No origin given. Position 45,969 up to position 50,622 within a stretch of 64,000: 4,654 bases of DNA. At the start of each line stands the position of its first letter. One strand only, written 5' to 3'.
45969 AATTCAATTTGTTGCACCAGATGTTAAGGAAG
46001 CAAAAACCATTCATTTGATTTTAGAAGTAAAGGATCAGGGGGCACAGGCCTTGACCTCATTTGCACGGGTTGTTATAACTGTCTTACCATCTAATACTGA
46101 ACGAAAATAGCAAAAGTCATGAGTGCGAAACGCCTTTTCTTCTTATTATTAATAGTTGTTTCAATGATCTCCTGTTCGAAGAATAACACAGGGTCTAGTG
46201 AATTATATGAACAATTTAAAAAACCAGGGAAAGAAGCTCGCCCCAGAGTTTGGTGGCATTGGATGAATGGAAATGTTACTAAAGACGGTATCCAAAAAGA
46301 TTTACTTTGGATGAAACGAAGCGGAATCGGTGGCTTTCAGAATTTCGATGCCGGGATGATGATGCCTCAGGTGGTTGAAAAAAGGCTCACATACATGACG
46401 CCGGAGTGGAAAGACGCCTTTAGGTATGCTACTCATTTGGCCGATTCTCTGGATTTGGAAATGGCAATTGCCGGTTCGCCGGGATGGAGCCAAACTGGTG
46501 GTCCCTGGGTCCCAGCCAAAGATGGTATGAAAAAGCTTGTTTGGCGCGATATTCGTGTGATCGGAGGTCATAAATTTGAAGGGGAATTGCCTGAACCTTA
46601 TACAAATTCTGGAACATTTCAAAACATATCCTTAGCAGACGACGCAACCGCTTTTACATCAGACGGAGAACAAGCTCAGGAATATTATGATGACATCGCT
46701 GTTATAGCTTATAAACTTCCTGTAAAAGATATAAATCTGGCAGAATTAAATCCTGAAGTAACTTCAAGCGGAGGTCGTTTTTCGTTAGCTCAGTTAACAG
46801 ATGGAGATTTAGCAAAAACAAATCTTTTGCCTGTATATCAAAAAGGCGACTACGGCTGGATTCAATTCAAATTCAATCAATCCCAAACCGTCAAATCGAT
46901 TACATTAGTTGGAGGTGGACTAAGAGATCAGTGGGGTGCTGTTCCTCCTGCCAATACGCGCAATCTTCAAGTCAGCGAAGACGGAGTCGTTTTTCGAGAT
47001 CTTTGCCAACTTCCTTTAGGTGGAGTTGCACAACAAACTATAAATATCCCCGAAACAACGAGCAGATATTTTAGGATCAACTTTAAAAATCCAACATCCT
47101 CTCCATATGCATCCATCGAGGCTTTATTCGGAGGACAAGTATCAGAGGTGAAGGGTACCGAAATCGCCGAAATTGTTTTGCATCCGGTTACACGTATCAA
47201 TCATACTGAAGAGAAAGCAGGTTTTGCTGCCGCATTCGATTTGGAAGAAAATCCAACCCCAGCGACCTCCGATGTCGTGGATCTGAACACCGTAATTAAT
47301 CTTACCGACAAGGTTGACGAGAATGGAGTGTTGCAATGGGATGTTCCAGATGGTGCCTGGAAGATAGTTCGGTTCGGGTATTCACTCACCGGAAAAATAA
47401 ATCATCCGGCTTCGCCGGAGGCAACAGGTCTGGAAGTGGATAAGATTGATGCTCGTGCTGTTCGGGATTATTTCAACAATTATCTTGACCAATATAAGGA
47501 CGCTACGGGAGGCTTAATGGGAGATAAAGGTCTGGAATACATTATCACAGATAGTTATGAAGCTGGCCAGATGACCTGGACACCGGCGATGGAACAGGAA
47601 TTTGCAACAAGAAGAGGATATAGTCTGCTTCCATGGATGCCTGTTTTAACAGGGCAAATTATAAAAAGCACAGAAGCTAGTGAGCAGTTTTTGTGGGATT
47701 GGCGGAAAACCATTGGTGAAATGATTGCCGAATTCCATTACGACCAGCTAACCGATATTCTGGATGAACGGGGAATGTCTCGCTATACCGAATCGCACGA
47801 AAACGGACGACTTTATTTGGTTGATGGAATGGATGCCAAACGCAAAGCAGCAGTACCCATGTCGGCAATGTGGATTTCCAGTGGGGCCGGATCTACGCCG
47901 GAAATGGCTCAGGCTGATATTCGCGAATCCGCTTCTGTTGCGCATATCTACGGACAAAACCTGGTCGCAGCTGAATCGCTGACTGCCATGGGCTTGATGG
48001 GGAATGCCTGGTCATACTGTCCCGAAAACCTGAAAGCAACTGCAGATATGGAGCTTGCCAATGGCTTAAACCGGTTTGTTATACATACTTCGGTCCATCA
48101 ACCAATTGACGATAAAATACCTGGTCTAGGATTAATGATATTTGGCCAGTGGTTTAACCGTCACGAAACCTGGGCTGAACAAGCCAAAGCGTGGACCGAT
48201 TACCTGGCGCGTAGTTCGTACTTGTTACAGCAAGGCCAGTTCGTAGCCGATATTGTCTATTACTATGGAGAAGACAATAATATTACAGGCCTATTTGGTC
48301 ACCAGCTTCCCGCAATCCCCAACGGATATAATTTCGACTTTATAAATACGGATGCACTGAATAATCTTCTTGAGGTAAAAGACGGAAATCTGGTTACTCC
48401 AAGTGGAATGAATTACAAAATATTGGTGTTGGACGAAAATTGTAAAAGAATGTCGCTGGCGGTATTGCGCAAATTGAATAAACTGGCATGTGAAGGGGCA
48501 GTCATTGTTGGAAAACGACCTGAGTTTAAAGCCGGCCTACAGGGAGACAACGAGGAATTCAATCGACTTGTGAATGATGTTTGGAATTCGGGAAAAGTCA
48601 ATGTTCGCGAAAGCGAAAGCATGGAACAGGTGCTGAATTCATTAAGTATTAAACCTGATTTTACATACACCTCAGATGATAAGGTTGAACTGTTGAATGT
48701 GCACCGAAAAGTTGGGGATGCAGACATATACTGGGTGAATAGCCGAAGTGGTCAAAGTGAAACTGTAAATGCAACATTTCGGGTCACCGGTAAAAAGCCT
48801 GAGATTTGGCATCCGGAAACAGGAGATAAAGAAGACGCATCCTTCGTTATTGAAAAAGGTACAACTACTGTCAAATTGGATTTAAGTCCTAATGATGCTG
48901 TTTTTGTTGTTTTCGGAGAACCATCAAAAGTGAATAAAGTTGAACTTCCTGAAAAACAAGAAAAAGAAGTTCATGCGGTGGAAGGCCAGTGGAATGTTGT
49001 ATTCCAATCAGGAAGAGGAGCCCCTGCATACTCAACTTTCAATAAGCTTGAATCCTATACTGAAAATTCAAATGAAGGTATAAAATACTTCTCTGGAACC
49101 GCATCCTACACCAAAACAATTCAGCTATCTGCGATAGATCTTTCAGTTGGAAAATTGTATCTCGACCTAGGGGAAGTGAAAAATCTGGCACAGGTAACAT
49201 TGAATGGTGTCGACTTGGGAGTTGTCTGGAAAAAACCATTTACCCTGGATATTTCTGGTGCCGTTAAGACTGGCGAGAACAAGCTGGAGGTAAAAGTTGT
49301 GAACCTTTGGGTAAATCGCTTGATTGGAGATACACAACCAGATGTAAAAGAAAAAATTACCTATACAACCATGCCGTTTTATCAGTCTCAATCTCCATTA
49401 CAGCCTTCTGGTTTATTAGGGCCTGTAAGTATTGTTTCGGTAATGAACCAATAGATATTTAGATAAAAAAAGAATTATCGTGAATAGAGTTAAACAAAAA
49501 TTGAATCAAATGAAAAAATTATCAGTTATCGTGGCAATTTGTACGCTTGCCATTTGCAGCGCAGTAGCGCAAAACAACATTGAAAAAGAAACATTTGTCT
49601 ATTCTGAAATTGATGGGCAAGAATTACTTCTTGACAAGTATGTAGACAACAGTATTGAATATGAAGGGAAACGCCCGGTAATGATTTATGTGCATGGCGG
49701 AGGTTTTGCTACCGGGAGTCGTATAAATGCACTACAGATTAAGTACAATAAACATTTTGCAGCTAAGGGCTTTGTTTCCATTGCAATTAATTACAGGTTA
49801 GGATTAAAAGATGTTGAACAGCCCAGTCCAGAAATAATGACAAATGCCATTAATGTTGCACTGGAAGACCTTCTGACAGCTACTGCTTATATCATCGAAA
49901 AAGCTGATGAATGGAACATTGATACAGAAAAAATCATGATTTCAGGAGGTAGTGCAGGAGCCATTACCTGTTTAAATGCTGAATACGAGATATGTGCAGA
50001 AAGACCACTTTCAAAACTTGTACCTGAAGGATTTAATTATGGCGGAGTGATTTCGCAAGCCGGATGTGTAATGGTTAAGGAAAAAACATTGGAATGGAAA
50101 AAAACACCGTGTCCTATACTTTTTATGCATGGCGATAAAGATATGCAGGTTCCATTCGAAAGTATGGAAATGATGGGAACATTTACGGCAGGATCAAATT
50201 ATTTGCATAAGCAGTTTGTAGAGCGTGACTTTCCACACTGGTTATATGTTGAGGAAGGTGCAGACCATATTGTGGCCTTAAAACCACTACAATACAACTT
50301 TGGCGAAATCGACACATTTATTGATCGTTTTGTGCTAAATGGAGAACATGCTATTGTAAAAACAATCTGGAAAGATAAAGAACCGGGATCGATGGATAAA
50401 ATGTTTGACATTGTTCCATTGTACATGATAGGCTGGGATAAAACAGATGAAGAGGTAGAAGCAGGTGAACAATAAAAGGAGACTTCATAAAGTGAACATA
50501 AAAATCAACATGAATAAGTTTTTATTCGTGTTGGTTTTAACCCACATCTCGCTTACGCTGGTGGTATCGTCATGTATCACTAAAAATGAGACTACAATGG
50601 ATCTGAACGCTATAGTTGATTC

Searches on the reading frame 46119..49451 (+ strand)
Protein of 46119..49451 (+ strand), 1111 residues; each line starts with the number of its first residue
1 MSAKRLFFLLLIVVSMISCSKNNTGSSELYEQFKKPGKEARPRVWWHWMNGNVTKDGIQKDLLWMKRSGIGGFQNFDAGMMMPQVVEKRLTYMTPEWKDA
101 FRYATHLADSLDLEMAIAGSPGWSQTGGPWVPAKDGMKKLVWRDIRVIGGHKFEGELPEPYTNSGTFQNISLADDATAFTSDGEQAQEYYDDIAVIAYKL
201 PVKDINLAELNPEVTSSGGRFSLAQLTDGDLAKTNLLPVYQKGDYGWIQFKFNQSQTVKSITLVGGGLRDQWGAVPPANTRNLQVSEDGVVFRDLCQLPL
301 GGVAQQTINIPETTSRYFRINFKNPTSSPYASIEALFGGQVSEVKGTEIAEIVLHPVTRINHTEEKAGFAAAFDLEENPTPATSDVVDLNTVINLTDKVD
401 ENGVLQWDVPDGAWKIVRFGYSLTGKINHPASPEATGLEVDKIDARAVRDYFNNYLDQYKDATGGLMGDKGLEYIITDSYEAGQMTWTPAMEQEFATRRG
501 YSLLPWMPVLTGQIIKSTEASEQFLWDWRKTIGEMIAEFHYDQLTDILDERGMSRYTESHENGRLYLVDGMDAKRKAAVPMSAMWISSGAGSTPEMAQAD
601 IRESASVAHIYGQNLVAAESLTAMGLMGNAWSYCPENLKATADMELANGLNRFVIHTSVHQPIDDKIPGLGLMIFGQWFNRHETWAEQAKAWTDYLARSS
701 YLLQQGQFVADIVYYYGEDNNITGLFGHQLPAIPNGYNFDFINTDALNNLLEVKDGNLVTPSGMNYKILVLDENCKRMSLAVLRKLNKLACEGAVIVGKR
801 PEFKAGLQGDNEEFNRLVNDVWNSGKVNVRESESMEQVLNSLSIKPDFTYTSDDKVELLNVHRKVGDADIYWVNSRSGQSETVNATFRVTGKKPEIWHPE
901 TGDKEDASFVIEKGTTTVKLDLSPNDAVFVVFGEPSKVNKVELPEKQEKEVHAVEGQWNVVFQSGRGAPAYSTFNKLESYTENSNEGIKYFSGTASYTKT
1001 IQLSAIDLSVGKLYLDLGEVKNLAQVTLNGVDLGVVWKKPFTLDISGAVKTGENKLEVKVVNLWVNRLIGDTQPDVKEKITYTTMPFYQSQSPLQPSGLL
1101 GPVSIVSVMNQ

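Call 8: search_protein_families(library=pfam, proteins=[window:46119-49451:+], max_evalue=0.00001)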
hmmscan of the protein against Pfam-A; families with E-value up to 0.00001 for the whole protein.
window:46119-49451:+ (1111 aa): 2 families
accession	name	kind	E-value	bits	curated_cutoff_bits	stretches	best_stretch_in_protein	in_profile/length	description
PF17132.9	Glyco_hydro_106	-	0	1117.7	29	1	34-909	1-741/743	alpha-L-rhamnosidase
PF00754.31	F5_F8_type_C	-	5.6e-07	30.2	28.2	0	221-334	12-125/127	F5/8 type C domain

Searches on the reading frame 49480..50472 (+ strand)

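Call 8: search_protein_families(library=pfam, proteins=[window:49480-50472:+], max_evalue=0.00001)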
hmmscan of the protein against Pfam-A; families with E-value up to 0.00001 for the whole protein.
window:49480-50472:+ (331 aa): 4 families
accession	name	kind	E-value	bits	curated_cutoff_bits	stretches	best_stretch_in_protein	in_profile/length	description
PF20434.5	BD-FAE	-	7.5e-19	68.5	26.8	1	62-161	10-100/215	BD-FAE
PF00135.34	COesterase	-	2.6e-11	43.6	27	1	49-162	86-195/515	Carboxylesterase family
PF07859.19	Abhydrolase_3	-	4.9e-08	33.4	25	1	68-161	1-82/210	alpha/beta hydrolase fold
PF00326.27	Peptidase_S9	-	8.2e-08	32.4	22.6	0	93-164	10-78/213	Prolyl oligopeptidase family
